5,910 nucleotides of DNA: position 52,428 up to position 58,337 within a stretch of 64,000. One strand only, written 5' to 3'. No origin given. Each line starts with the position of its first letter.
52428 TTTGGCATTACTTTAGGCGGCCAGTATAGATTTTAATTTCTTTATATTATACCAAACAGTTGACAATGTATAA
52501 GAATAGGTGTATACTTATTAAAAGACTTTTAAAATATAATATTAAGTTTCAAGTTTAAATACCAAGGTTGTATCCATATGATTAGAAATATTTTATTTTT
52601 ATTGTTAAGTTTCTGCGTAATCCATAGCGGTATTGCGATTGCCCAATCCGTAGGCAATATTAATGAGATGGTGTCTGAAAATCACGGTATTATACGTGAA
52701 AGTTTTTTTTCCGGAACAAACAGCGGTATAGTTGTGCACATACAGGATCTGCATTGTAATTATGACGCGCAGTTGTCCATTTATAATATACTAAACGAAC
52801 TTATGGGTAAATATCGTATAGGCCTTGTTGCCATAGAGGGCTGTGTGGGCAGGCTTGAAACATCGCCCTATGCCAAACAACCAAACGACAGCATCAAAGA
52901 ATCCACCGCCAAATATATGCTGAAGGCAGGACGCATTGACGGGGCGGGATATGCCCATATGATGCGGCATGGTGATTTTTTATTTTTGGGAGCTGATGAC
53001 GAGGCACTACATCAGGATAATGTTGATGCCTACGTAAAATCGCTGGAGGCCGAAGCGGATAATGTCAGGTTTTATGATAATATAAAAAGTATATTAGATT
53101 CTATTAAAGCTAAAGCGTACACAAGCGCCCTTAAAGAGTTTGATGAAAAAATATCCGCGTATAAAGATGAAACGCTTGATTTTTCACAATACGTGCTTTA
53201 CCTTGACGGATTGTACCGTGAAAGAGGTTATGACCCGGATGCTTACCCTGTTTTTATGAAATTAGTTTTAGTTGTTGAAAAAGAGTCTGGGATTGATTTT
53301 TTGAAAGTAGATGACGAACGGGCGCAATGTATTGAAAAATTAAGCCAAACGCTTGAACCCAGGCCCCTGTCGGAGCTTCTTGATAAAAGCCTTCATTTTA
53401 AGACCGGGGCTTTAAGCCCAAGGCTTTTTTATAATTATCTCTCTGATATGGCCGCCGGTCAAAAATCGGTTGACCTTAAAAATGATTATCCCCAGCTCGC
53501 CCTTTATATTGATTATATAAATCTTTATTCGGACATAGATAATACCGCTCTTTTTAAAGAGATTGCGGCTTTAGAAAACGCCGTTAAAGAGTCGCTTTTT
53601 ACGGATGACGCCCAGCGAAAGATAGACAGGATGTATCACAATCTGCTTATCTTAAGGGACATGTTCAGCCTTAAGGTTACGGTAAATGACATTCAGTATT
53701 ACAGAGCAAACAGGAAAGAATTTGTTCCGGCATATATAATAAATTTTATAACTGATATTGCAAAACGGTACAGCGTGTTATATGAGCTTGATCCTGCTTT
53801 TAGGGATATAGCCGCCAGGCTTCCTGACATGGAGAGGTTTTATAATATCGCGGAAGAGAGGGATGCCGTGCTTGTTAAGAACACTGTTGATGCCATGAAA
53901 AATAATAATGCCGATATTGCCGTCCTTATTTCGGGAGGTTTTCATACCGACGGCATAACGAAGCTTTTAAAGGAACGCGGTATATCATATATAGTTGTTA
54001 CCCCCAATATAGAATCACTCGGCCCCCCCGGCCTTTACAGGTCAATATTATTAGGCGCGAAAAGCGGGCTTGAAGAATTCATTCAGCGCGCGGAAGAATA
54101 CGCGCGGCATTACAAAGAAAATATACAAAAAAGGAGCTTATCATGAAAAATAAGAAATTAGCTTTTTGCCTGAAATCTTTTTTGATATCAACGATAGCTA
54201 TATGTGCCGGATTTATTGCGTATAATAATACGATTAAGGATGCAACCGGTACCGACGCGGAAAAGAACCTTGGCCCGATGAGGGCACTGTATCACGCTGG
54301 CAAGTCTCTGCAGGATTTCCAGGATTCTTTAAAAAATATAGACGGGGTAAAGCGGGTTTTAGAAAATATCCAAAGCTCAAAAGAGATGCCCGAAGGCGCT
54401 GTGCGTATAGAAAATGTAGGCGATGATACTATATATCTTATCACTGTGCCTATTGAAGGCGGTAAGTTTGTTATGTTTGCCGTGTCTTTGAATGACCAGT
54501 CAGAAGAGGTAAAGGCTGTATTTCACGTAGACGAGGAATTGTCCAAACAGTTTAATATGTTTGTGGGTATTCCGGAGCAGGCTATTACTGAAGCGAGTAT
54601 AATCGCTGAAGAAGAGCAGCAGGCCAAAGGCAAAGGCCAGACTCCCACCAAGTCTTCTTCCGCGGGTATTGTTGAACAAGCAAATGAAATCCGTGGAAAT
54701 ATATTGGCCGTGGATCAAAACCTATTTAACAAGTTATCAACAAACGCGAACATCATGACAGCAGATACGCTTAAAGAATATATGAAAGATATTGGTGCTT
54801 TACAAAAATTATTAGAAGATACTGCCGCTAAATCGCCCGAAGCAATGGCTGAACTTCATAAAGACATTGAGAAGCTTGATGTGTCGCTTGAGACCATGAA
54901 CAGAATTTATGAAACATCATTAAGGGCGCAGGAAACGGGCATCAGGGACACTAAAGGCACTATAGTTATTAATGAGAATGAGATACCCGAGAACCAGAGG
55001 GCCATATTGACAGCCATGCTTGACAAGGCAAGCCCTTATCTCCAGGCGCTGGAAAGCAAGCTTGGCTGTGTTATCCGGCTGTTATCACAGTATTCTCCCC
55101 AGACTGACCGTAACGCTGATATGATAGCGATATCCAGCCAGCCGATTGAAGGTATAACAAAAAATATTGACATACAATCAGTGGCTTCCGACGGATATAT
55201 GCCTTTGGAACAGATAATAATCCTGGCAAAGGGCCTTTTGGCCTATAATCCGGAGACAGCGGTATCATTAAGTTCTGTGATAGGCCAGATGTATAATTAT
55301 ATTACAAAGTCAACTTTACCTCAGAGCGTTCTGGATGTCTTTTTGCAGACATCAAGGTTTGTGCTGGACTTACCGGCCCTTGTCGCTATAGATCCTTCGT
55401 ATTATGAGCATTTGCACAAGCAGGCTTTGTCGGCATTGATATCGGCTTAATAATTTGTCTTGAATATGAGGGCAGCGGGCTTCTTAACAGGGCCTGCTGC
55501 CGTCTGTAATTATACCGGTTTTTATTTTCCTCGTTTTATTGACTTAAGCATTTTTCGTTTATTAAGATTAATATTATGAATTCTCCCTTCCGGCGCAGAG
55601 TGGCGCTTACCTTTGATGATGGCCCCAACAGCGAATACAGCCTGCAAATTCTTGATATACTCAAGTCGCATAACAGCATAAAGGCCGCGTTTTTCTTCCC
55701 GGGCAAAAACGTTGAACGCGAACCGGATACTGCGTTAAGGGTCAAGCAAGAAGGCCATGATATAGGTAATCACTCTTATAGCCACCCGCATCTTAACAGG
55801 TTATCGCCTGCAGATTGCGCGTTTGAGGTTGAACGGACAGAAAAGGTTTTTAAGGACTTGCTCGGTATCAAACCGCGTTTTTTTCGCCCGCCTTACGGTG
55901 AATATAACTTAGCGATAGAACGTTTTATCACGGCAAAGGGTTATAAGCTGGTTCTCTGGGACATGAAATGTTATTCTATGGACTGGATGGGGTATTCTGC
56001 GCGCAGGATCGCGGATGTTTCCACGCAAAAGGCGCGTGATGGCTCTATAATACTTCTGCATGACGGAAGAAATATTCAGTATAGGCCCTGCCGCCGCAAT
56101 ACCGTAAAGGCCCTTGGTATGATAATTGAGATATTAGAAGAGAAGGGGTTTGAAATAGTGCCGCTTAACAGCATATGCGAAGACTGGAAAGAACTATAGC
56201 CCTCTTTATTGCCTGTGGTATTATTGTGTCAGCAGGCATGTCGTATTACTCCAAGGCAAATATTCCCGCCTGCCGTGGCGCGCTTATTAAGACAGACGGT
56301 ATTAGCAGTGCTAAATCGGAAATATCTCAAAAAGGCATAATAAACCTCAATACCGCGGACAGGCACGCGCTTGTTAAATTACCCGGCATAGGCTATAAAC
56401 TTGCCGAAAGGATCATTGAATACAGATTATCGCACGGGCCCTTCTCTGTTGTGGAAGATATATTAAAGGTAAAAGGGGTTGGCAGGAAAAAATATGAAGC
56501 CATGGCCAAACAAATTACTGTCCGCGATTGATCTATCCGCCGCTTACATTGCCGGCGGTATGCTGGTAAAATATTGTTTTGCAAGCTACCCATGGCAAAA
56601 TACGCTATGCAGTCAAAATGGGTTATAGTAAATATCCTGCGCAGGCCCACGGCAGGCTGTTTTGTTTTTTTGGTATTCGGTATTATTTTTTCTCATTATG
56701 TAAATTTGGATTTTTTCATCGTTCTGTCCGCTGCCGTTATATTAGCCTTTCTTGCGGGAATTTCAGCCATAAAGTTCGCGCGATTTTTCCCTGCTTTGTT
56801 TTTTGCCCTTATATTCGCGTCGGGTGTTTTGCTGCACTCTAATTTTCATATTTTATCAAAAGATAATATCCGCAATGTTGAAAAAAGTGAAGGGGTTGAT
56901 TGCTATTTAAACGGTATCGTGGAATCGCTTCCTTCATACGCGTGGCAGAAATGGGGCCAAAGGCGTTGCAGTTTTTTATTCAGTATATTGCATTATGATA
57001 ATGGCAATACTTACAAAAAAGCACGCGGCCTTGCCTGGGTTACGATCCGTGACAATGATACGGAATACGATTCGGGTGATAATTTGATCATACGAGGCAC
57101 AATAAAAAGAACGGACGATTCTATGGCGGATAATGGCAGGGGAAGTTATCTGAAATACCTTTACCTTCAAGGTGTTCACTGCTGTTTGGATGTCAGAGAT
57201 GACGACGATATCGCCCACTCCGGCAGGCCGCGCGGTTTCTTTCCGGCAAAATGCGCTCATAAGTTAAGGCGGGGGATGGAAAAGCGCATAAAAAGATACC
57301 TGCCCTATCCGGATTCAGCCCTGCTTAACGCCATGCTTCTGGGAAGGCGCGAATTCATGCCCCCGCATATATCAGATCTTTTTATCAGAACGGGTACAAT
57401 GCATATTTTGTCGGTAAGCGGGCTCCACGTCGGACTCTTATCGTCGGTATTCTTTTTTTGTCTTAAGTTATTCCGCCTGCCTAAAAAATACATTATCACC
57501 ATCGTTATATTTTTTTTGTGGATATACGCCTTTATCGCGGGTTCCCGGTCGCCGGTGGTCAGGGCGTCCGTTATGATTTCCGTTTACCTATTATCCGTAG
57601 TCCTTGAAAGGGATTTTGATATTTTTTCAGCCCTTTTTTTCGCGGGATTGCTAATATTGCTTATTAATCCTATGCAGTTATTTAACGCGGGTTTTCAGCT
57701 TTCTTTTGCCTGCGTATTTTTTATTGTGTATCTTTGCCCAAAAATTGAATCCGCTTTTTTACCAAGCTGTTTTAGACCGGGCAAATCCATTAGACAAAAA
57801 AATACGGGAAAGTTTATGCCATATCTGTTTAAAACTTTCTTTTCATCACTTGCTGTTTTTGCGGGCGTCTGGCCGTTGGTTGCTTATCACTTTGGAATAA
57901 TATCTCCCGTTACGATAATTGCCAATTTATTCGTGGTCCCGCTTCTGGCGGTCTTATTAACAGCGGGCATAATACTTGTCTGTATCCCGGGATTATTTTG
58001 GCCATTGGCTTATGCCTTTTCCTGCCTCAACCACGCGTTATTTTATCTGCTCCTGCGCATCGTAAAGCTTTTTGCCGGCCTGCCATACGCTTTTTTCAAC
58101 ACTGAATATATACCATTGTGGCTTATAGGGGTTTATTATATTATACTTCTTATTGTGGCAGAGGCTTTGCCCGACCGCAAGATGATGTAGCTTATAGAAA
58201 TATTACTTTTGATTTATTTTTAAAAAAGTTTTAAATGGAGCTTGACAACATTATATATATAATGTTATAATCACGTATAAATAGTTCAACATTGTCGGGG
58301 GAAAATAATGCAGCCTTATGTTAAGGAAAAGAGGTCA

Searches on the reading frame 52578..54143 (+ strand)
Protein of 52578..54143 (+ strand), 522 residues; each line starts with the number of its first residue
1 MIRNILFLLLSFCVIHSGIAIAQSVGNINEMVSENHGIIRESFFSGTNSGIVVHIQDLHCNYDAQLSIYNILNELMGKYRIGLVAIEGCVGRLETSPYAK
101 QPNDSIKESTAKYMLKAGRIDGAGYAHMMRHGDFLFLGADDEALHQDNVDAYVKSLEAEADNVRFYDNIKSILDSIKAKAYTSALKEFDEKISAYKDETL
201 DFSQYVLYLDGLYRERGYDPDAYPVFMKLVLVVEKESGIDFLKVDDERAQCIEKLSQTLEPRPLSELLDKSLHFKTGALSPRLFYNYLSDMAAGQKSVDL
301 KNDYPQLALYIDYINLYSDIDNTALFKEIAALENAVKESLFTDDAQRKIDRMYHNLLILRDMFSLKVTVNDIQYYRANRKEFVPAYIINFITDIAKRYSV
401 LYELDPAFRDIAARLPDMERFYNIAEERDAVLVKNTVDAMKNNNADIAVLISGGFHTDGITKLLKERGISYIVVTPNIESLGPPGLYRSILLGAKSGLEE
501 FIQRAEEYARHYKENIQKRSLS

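Call 7: search_protein_families(library=pfam, proteins=[window:52578-54143:+], max_evalue=0.001)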
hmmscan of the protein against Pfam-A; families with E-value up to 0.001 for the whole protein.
window:52578-54143:+ (522 aa): 0 families

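Call 54: search_protein_families(library=pfam, proteins=[window:52578-54143:+], max_evalue=0.1)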
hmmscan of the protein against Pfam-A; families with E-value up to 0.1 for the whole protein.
window:52578-54143:+ (522 aa): 1 family
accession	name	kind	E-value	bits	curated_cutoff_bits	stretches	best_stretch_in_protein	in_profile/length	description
PF23202.1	PAH_ZNF598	-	0.071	13.8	25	0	182-212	19-49/83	ZNF598 PAH domain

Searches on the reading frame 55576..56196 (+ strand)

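Call 7: search_protein_families(library=pfam, proteins=[window:55576-56196:+], max_evalue=0.001)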
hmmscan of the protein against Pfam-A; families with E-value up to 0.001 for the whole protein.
window:55576-56196:+ (207 aa): 2 families
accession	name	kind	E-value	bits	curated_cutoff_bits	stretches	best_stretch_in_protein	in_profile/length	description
PF01522.26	Polysacc_deac_1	-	8.1e-35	119.9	23.1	1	6-125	6-123/124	Polysaccharide deacetylase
PF03065.20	Glyco_hydro_57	-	9.2e-06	25.6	21.2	1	65-137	107-180/291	Glycosyl hydrolase family 57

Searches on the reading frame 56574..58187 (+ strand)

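Call 7: search_protein_families(library=pfam, proteins=[window:56574-58187:+], max_evalue=0.001)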
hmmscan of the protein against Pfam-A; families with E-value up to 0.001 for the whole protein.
window:56574-58187:+ (538 aa): 2 families
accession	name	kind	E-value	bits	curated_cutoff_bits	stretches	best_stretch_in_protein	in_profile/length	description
PF03772.21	Competence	-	6e-59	200.1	23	1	254-529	1-264/270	Competence protein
PF13567.11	DUF4131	-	3e-10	40.5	31.6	1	47-212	7-164/165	Domain of unknown function (DUF4131)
